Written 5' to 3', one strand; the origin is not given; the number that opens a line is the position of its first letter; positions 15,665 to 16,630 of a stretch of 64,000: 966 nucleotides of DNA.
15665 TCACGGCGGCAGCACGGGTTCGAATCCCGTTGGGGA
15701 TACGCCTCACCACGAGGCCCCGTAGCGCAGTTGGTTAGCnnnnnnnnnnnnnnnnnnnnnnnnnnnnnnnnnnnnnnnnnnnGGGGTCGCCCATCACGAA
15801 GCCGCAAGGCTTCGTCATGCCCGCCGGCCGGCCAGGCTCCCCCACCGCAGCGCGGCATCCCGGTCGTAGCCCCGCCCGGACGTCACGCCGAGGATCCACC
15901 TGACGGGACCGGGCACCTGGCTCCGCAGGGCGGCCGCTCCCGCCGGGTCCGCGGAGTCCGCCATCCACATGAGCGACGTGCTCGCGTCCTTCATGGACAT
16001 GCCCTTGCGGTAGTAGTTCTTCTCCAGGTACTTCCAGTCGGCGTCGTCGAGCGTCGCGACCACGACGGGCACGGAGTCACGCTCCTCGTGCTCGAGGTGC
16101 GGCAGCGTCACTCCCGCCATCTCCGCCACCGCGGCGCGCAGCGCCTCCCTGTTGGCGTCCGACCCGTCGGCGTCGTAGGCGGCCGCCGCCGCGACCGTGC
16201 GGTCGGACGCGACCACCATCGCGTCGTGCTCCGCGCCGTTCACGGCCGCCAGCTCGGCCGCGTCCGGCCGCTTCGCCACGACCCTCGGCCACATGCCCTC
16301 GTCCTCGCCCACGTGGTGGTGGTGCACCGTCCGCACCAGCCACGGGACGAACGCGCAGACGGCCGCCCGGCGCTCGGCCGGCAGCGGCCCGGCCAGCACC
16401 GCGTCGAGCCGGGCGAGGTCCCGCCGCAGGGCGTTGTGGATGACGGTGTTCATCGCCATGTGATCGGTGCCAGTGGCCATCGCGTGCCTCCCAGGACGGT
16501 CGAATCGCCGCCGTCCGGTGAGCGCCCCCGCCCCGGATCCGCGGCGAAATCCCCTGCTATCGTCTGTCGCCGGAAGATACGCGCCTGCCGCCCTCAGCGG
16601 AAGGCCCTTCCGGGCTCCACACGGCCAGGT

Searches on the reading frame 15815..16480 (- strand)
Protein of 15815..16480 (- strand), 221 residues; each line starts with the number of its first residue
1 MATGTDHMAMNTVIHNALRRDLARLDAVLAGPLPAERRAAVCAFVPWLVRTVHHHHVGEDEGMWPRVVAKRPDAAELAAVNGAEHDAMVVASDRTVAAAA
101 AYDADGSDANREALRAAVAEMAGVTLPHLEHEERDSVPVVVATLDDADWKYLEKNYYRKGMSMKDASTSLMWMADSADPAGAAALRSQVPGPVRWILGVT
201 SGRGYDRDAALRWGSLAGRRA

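Call 9: search_protein_families(library=pfam, proteins=[window:15815-16480:-], max_evalue=0.01)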
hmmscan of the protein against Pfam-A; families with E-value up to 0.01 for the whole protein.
window:15815-16480:- (221 aa): 1 family
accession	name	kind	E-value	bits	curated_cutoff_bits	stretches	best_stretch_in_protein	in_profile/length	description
PF01814.28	Hemerythrin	-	9.9e-12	45.9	25.3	1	15-138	10-125/127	Hemerythrin HHE cation binding domain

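Call 11: find_related_loci(query=window:15815-16480:-, collection=genome_contigs, flank=10000)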
Query window:15815-16480:- (221 aa) in genome_contigs; peptide patterns used: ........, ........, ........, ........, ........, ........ (x = any residue, [..] = any of these).
211 stretches matched a pattern; 32 encode a relative of the query (tblastn E <= 1e-3); 31 distinct loci.
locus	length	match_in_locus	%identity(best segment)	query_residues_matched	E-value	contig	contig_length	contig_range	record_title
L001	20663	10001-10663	91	1-221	3e-119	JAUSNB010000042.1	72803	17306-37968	MAG: Actinomycetota bacterium isolate E19_metabat.bin.114 E19_k141_540380, whole genome shotgun sequence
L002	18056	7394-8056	89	1-221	5e-116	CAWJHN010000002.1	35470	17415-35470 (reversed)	MAG: uncultured Actinomycetes bacterium isolate MFD04716.bin.2.189 genome assembly, contig: contig_30831, whole genome s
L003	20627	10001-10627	46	7-215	2e-62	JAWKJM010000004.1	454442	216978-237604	MAG: Candidatus Nanopelagicales bacterium isolate BC1.147 BC1.147.fa-4, whole genome shotgun sequence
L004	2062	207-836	49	1-208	2e-60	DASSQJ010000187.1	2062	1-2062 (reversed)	MAG TPA_asm: Phycicoccus sp. isolate SMAG_U459 k141_1772861, whole genome shotgun sequence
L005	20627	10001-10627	45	7-217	3e-56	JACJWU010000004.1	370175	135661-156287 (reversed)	MAG: Actinomycetota bacterium isolate HK-STAS-ACTI-17 HK-STAS-ACTI-17_4, whole genome shotgun sequence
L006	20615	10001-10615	38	10-214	1e-27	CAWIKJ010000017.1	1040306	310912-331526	MAG: uncultured Actinomycetota bacterium isolate MFD05176.bin.2.239 genome assembly, contig: contig_46872, whole genome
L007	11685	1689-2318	36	3-213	3e-27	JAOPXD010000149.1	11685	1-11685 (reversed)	MAG: Marmoricola sp. isolate RYN_191 scaffold_3848208, whole genome shotgun sequence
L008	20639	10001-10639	34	5-219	4e-27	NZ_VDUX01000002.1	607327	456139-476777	Aeromicrobium terrae strain CC-CFT486 contig02, whole genome shotgun sequence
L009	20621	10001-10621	35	5-213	2e-26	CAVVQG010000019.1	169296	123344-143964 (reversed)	MAG: uncultured Actinomycetota bacterium isolate MFD02581.bin.2.180 genome assembly, contig: contig_62753, whole genome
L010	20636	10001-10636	38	6-218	7e-26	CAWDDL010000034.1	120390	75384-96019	MAG: uncultured Actinomycetota bacterium isolate MFD05684.bin.3.402 genome assembly, contig: contig_81325, whole genome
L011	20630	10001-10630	40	5-215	4e-26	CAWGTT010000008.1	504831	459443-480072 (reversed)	MAG: uncultured Actinomycetota bacterium isolate MFD09779.bin.1.200 genome assembly, contig: contig_24453, whole genome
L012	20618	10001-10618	36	7-213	8e-26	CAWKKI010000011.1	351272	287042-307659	MAG: uncultured Actinomycetota bacterium isolate MFD05502.bin.2.127 genome assembly, contig: contig_57151, whole genome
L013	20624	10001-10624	35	5-213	9e-26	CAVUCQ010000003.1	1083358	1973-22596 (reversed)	MAG: uncultured Actinomycetota bacterium isolate MFD02840.bin.1.405 genome assembly, contig: contig_1624, whole genome s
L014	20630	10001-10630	36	3-213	5e-25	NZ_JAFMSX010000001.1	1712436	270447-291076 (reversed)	Nocardioides sp. SYSU D00065 NODE_1_length_1712436_cov_23.529594, whole genome shotgun sequence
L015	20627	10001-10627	35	5-214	9e-25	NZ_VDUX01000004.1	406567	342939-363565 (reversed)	Aeromicrobium terrae strain CC-CFT486 contig04, whole genome shotgun sequence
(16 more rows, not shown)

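Call 19: search_protein_families(library=pfam, proteins=[L001:3-2105:+, L001:294-1997:-, L001:2386-3921:-, L001:2251-3246:+, L001:4257-5807:-, L001:4287-5732:+, L001:6321-7880:+, L001:7948-9003:-, L001:8107-8997:+, L001:9021-9764:-], max_evalue=0.001)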
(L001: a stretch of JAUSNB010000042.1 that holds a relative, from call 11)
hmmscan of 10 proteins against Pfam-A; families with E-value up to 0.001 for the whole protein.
L001:3-2105:+ (700 aa): 5 families
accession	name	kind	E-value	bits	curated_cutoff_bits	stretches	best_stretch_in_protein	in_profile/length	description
PF13604.12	AAA_30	-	5.1e-31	108.3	27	1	267-452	3-184/191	AAA domain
PF13245.12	AAA_19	-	1.1e-09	39.1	25.1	1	281-399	10-133/134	AAA domain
PF01443.25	Viral_helicase1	-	1.8e-06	28.3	21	1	286-397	2-99/228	Viral superfamily 1 RNA helicase core domain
PF25199.1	nSTAND_NTPase5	-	0.00066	20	34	0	277-342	36-88/145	Novel STAND NTPase 5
PF13086.12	AAA_11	-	0.0009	19.5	27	0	358-398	216-253/257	AAA domain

L001:294-1997:- (567 aa): 0 families

L001:2386-3921:- (511 aa): 2 families
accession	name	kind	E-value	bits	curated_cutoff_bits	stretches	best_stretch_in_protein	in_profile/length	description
PF02661.23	Fic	-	1.3e-12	48.8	24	1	340-428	5-92/93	Fic/DOC family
PF13338.12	AbiEi_4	-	0.00077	20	25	0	33-56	23-46/49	Transcriptional regulator, AbiEi antitoxin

L001:2251-3246:+ (331 aa): 0 families

L001:4257-5807:- (516 aa): 0 families

L001:4287-5732:+ (481 aa): 1 family
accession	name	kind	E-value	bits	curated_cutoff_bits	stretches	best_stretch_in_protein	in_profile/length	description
PF00589.27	Phage_integrase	-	3.5e-05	24.1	27.1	1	214-423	16-170/172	Phage integrase family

L001:6321-7880:+ (519 aa): 2 families
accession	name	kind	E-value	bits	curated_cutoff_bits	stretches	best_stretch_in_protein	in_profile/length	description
PF20796.3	PDDEXK_13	-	2.1e-67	228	27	1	232-514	2-289/290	PD-(D/E)XK nuclease superfamily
PF22558.3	REase-ARP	-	1.7e-21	77.5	27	1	243-514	3-270/270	Restriction Endonuclease associating with ARP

L001:7948-9003:- (351 aa): 1 family
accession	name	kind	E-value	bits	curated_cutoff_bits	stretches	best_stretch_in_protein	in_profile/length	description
PF02661.23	Fic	-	2.9e-15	57.3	24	1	109-215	2-93/93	Fic/DOC family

L001:8107-8997:+ (296 aa): 0 families

L001:9021-9764:- (247 aa): 0 families

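Call 20: search_protein_families(library=pfam, proteins=[L002:1402-1743:-, L002:1750-2328:+, L002:2195-2533:+, L002:2949-3803:-, L002:3645-4121:+, L002:4131-4613:+, L002:4498-5184:-, L002:4561-5268:+, L002:5265-5657:+, L002:5903-6793:-], max_evalue=0.001)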
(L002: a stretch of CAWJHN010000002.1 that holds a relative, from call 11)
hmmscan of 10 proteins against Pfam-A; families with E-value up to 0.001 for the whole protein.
L002:1402-1743:- (113 aa): 0 families

L002:1750-2328:+ (192 aa): 0 families

L002:2195-2533:+ (112 aa): 0 families

L002:2949-3803:- (284 aa): 0 families

L002:3645-4121:+ (158 aa): 0 families

L002:4131-4613:+ (160 aa): 0 families

L002:4498-5184:- (228 aa): 0 families

L002:4561-5268:+ (235 aa): 1 family
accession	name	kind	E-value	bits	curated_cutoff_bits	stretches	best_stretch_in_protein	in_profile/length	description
PF07510.16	GmrSD_C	-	2e-16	60.6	23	1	3-100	51-137/138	GmrSD restriction endonucleases, C-terminal domain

L002:5265-5657:+ (130 aa): 0 families

L002:5903-6793:- (296 aa): 0 families

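Call 27: find_encoding_contigs(protein=window:15815-16480:-, flank=10000, max_places=10)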
Protein window:15815-16480:- (221 aa): 1 contig read that carries it; 1 place shown.
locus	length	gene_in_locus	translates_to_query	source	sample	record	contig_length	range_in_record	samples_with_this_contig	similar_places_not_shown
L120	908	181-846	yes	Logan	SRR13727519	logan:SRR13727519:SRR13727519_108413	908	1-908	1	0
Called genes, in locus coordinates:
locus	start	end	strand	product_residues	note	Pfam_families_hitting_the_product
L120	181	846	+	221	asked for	PF01814:Hemerythrin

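Call 30: find_related_loci(query=window:15815-16480:-, collection=metagenome_contigs, flank=10000)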
Query window:15815-16480:- (221 aa) in metagenome_contigs; peptide patterns used: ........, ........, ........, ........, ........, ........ (x = any residue, [..] = any of these).
255 stretches matched a pattern; 24 encode a relative of the query (tblastn E <= 1e-3); 24 distinct loci.
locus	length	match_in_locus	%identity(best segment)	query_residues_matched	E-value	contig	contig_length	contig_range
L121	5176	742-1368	48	7-215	1e-60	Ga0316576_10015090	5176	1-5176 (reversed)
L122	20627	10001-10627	45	7-217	5e-57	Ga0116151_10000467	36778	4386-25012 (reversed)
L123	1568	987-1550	39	10-197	3e-31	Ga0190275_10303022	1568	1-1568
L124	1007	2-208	88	153-221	9e-31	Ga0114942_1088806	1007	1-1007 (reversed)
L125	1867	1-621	39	6-213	4e-28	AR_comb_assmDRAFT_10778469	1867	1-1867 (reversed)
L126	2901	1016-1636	38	6-213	5e-28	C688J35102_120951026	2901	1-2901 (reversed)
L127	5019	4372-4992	38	6-213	6e-28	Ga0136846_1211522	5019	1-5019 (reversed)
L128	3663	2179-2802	37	3-213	2e-27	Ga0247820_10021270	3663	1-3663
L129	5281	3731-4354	39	5-213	3e-27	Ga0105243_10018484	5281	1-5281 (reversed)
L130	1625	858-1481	34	5-213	7e-27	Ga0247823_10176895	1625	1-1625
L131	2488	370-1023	35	5-221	1e-26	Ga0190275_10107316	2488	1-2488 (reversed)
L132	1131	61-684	34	5-213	4e-26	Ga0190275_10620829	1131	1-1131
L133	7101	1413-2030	34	10-215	4e-25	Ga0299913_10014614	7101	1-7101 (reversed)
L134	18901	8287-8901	31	8-213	6e-24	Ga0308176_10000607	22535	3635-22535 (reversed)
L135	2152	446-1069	38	3-213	2e-22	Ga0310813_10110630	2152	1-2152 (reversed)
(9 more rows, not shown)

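Call 31: find_related_loci(query=L001:3-2105:+, collection=genome_contigs, flank=10000)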
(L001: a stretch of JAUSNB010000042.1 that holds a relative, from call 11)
Query L001:3-2105:+ (700 aa) in genome_contigs; peptide patterns used: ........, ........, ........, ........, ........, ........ (x = any residue, [..] = any of these).
56 stretches matched a pattern; 1 encode a relative of the query (tblastn E <= 1e-3); 1 distinct loci.
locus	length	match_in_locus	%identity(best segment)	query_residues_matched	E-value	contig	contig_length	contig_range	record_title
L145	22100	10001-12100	100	1-700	0e+0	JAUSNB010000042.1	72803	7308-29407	MAG: Actinomycetota bacterium isolate E19_metabat.bin.114 E19_k141_540380, whole genome shotgun sequence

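Call 34: search_protein_families(library=pfam, proteins=[L145:423-1337:-, L145:1342-2001:-, L145:2334-3002:-, L145:3002-4675:-, L145:4672-6081:-, L145:6130-6693:-, L145:6735-8078:+, L145:7223-8935:-, L145:8876-12103:+, L145:1300-2136:+], max_evalue=0.001)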
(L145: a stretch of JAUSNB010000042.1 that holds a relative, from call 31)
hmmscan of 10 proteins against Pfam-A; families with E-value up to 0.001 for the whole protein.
L145:423-1337:- (304 aa): 0 families

L145:1342-2001:- (219 aa): 0 families

L145:2334-3002:- (222 aa): 1 family
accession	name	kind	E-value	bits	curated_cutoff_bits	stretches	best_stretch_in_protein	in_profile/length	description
PF22531.2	DUF7002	-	9.7e-58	195.4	27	1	13-204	1-195/195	Family of unknown function (DUF7002)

L145:3002-4675:- (557 aa): 6 families
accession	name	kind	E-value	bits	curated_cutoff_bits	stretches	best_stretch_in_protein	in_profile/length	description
PF00709.27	Adenylsucc_synt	-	1.8e-54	185.5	27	2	344-507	186-331/416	Adenylosuccinate synthetase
PF13671.12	AAA_33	-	8.4e-09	36.3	27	1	14-144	3-125/143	AAA domain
PF13238.12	AAA_18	-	3.7e-08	34.3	29.4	1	13-142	1-116/128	AAA domain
PF13207.12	AAA_17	-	2.2e-07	31.7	27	1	17-138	2-124/136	AAA domain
PF13189.12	Cytidylate_kin2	-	2.9e-05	24.7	28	0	12-55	1-43/176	Cytidylate kinase-like family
PF13521.12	AAA_28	-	0.00062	20.5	27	0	13-64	2-48/164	AAA domain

L145:4672-6081:- (469 aa): 1 family
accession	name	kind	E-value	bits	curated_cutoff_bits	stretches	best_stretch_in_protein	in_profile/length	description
PF06114.19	Peptidase_M78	-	1.9e-10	41.1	22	1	100-199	31-122/123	IrrE N-terminal-like domain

L145:6130-6693:- (187 aa): 3 families
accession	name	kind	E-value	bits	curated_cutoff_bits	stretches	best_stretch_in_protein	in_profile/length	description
PF01503.22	PRA-PH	-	1.6e-19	70.5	21.3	1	64-147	1-86/86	Phosphoribosyl-ATP pyrophosphohydrolase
PF12643.12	MazG-like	-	0.00042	21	27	1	90-155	11-76/85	MazG-like family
PF03819.22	MazG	-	0.00057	20.5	22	1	94-143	9-62/74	MazG nucleotide pyrophosphohydrolase domain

L145:6735-8078:+ (447 aa): 1 family
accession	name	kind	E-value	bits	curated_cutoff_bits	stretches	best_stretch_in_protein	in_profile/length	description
PF00206.25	Lyase_1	-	6.9e-37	128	27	1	92-296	97-310/312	Lyase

L145:7223-8935:- (570 aa): 0 families

L145:8876-12103:+ (1075 aa): 5 families
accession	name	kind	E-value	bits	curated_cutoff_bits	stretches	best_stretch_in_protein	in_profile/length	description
PF13604.12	AAA_30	-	9.3e-31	107.5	27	1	642-827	3-184/191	AAA domain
PF08751.17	TrwC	-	2.2e-24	87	25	1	239-482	70-274/286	TrwC relaxase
PF13245.12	AAA_19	-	2.1e-09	38.1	25.1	1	656-774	10-133/134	AAA domain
PF01443.25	Viral_helicase1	-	5.4e-06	26.8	21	0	661-771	2-98/228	Viral superfamily 1 RNA helicase core domain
PF25199.1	nSTAND_NTPase5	-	0.00079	19.7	34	0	652-717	36-88/145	Novel STAND NTPase 5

L145:1300-2136:+ (278 aa): 0 families

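Call 54: search_protein_families(library=ncbifam, proteins=[L001:4287-5732:+], max_evalue=0.001)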
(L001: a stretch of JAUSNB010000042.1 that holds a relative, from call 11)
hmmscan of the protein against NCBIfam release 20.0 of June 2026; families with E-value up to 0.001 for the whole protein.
L001:4287-5732:+ (481 aa): 3 families
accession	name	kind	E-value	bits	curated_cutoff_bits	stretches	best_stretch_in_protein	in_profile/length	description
TIGR02224.1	recomb_XerC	equivalog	6e-08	32.4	335.15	1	104-250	15-159/295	tyrosine recombinase XerC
NF040815.2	recomb_XerA_Arch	equivalog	1.1e-06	28.5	220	1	104-253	14-146/263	site-specific tyrosine recombinase/integron integrase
NF001399.0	PRK00283.1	subfamily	0.00027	20.3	279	0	102-248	22-163/300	tyrosine recombinase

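Call 70: find_homologous_proteins(query=L145:423-1337:-, max_evalue=1e-10)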
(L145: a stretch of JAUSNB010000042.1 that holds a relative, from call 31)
Query L145:423-1337:- (304 aa): 19 proteins with E <= 1e-10 among 4036 candidates.
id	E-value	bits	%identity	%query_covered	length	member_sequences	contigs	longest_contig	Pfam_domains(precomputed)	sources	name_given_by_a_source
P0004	4.4e-195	665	100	100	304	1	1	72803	-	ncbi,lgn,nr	ncbi:MAG: hypothetical protein Q7V58_11715 [Actinomycetota bacterium]|nr:hypothetical protein [Actin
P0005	1.8e-81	292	50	99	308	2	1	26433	-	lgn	-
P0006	8.1e-77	277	48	99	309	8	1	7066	-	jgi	-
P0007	8.7e-70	253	45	99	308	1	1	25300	-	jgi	jgi:hypothetical protein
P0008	7.8e-52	195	38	100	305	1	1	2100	-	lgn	-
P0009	2.7e-34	137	31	94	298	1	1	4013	PF16162.11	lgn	-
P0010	5.5e-33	133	29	95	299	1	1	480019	PF16162.11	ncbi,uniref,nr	ncbi:Kiwa anti-phage protein KwaB-like domain-containing protein [Flexivirga caeni]|uniref:DUF4868 d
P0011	6.6e-30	123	29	93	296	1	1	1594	PF16162.11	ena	-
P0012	3.8e-28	117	30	96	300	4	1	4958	PF16162.11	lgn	-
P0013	8.0e-28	116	30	95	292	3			PF16162.11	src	-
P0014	1.2e-27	115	29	97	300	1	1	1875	PF16162.11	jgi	jgi:Domain of unknown function (DUF4868)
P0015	2.1e-27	114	28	84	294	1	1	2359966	-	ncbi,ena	-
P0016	4.3e-26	110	25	93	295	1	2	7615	PF16162.11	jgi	jgi:hypothetical protein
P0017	6.0e-26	110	31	93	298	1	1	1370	-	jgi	jgi:hypothetical protein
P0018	8.1e-26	109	31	93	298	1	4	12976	-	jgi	jgi:hypothetical protein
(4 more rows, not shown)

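Call 71: find_encoding_contigs(protein=P0004, flank=10000, max_places=3)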
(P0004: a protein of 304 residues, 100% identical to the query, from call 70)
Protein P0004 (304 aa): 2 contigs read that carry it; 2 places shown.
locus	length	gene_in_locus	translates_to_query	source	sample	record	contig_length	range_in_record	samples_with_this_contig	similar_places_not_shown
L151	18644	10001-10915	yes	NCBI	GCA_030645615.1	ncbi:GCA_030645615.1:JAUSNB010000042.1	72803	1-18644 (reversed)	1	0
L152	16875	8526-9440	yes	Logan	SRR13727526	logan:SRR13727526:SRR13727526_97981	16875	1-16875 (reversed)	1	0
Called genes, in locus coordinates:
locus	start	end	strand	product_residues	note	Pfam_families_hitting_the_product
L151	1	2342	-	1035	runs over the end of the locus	PF08751:TrwC, PF13245:AAA_19, PF13604:AAA_30, PF01443:Viral_helicase1 (faint)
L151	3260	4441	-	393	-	PF00206:Lyase_1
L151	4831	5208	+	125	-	PF01503:PRA-PH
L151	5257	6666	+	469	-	PF06114:Peptidase_M78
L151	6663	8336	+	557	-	PF13207:AAA_17 (weak), PF13238:AAA_18, PF13671:AAA_33, PF00709:Adenylsucc_synt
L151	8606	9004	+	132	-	PF22531:DUF7002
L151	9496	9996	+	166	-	PF28043:KwaA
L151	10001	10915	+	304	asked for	-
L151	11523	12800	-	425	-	PF00145:DNA_methylase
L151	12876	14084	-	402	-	PF15515:MvaI_BcnI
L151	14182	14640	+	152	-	PF03852:Vsr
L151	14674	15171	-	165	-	-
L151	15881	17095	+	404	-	PF12588:PSDC, PF02666:PS_Dcarbxylase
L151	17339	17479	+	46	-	-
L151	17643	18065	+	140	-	-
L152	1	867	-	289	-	?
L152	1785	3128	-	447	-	PF00206:Lyase_1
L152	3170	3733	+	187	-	PF01503:PRA-PH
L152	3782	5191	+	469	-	PF06114:Peptidase_M78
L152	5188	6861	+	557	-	PF13207:AAA_17 (weak), PF13238:AAA_18, PF13671:AAA_33, PF00709:Adenylsucc_synt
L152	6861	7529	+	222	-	PF22531:DUF7002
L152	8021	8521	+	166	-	PF28043:KwaA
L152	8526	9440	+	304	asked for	-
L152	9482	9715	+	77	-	-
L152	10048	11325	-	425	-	PF00145:DNA_methylase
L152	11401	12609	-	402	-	PF15515:MvaI_BcnI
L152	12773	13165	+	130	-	PF03852:Vsr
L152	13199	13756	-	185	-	-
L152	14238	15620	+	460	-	PF12588:PSDC, PF02666:PS_Dcarbxylase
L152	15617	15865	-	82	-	-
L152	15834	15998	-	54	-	-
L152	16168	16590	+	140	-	-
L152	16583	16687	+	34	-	-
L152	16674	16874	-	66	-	?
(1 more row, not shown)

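Call 76: find_homologous_proteins(query=L001:4287-5732:+, max_evalue=0.00001)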
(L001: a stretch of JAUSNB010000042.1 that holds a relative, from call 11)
Query L001:4287-5732:+ (481 aa): 91 proteins with E <= 0.00001 among 8000 candidates.
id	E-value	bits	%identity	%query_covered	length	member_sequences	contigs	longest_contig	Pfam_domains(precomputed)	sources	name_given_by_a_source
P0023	0.0e+0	1032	97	98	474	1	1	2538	PF00589.28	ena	-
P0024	0.0e+0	1025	97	98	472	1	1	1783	-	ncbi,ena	-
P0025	0.0e+0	1019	96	98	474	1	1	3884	-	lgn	-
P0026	0.0e+0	1016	96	99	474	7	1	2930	-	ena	-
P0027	1.4e-298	1008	95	99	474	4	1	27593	-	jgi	jgi:integrase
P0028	4.7e-293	990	93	98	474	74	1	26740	PF00589.28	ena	-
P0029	1.3e-277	939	89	98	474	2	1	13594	PF00589.28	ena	-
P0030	3.7e-275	931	88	98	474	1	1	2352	PF00589.28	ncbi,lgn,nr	ncbi:MAG: tyrosine-type recombinase/integrase [bacterium]|nr:tyrosine-type recombinase/integrase [ba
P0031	2.0e-273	925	89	97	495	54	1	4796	PF00589.28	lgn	-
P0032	2.8e-272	922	87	98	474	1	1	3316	PF00589.28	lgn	-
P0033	4.5e-269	911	86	98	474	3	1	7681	-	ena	-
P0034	1.1e-265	900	84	98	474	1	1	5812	PF00589.28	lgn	-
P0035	4.2e-258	875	82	98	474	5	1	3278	-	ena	-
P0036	5.0e-257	871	82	98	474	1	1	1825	PF26003.1,PF00589.28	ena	-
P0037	5.0e-257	871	83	98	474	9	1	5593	PF00589.28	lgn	-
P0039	4.3e-255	865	82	98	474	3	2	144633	-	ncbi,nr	ncbi:MAG: hypothetical protein PHN51_09620 [Candidatus Nanopelagicales bacterium]|nr:hypothetical pr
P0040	2.5e-254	863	82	98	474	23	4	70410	PF00589.28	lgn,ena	-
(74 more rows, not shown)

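Call 77: find_encoding_contigs(protein=P0039, flank=10000, max_places=3)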
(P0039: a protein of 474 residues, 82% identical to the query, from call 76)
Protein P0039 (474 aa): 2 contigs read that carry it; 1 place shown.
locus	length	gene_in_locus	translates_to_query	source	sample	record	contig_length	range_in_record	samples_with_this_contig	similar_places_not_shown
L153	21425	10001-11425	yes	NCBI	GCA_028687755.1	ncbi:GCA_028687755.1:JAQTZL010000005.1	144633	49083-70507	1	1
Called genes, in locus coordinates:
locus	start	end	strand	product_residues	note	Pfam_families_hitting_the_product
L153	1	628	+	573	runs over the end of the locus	PF04234:CopC, PF05425:CopD, PF13115:YtkA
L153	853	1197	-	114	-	PF01527:HTH_Tnp_1 (faint), PF13936:HTH_38 (faint), PF02796:HTH_7 (faint), PF04545:Sigma70_r4 (faint), PF08281:Sigma70_r4_2 (faint), PF13518:HTH_28 (faint), PF13551:HTH_29 (faint), PF13384:HTH_23 (weak)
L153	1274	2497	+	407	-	-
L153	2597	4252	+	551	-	-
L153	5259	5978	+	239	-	-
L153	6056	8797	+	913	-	PF20464:MmeI_N, PF20465:MmeI_hel, PF20473:MmeI_Mtase, PF07669:Eco57I, PF20466:MmeI_TRD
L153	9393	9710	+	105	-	PF13384:HTH_23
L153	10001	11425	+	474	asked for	-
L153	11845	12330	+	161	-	-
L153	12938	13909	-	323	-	PF01300:Sua5_yciO_yrdC, PF03481:Sua5_C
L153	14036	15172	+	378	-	PF00089:Trypsin, PF13365:Trypsin_2, PF00595:PDZ, PF13180:PDZ_2, PF17820:PDZ_6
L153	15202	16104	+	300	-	PF09995:MPAB_Lcp_cat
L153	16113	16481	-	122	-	-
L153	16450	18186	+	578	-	PF07940:Hepar_II_III_C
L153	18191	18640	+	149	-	PF02502:LacAB_rpiB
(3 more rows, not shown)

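Call 78: find_encoding_contigs(protein=P0028, flank=10000, max_places=3)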
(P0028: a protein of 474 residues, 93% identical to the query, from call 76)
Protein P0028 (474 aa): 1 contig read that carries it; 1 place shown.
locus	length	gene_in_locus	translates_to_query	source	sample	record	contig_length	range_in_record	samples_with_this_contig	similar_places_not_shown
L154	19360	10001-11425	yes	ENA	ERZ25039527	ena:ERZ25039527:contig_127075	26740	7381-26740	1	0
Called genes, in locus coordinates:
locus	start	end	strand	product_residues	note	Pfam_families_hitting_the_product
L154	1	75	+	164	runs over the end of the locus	-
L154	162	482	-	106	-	-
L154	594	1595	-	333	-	-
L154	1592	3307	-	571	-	PF08378:NERD, PF02562:PhoH (faint), PF13245:AAA_19 (weak), PF13604:AAA_30 (faint), PF13401:AAA_22 (weak), PF13538:UvrD_C_2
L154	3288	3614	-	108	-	-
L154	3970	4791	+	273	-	-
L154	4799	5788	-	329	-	-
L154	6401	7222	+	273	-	-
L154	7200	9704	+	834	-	PF08751:TrwC, PF13245:AAA_19, PF13604:AAA_30, PF01443:Viral_helicase1 (faint)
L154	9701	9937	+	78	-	PF12728:HTH_17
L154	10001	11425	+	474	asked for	PF00589:Phage_integrase (faint)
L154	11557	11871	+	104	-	-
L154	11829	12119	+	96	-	-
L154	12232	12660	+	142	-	-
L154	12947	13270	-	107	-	PF19502:DUF6036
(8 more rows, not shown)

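Call 79: find_encoding_contigs(protein=P0040, flank=10000, max_places=4)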
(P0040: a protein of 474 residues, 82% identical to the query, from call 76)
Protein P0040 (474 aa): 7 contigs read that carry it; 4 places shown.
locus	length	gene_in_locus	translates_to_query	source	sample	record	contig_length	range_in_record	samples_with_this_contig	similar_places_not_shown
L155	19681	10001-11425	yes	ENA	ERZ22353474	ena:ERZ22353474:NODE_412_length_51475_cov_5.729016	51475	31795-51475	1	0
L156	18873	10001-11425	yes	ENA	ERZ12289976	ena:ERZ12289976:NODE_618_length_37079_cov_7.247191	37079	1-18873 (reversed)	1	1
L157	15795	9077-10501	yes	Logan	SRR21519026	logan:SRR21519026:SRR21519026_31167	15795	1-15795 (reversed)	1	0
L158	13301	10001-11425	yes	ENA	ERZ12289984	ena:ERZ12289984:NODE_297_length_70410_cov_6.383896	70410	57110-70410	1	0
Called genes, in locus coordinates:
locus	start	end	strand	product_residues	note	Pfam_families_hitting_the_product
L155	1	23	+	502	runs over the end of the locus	-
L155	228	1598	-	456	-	PF24706:DUF7669, PF21818:DUF6884, PF20815:GIY_YIG_2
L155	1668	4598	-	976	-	PF13091:PLDc_2, PF00270:DEAD (weak), PF04851:ResIII, PF18766:SWI2_SNF2, PF00271:Helicase_C, PF26350:DUF8090, PF11907:DUF3427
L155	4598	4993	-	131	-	PF00293:NUDIX, PF14815:NUDIX_4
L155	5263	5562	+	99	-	PF01863:YgjP-like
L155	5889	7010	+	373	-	PF18145:SAVED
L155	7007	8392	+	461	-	PF18144:SMODS, PF21654:DncV-like_NTFase, PF18134:AGS_C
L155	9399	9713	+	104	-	-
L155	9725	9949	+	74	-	PF12728:HTH_17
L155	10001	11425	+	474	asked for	PF00589:Phage_integrase (faint)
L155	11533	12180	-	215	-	-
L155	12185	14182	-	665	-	PF01844:HNH (weak), PF14279:HNH_5 (faint), PF00270:DEAD (weak), PF04851:ResIII, PF00271:Helicase_C (weak)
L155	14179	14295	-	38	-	-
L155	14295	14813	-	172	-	-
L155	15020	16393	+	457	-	-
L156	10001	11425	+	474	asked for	PF00589:Phage_integrase (faint)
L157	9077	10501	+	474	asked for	PF00589:Phage_integrase (faint)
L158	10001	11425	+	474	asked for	PF00589:Phage_integrase (faint)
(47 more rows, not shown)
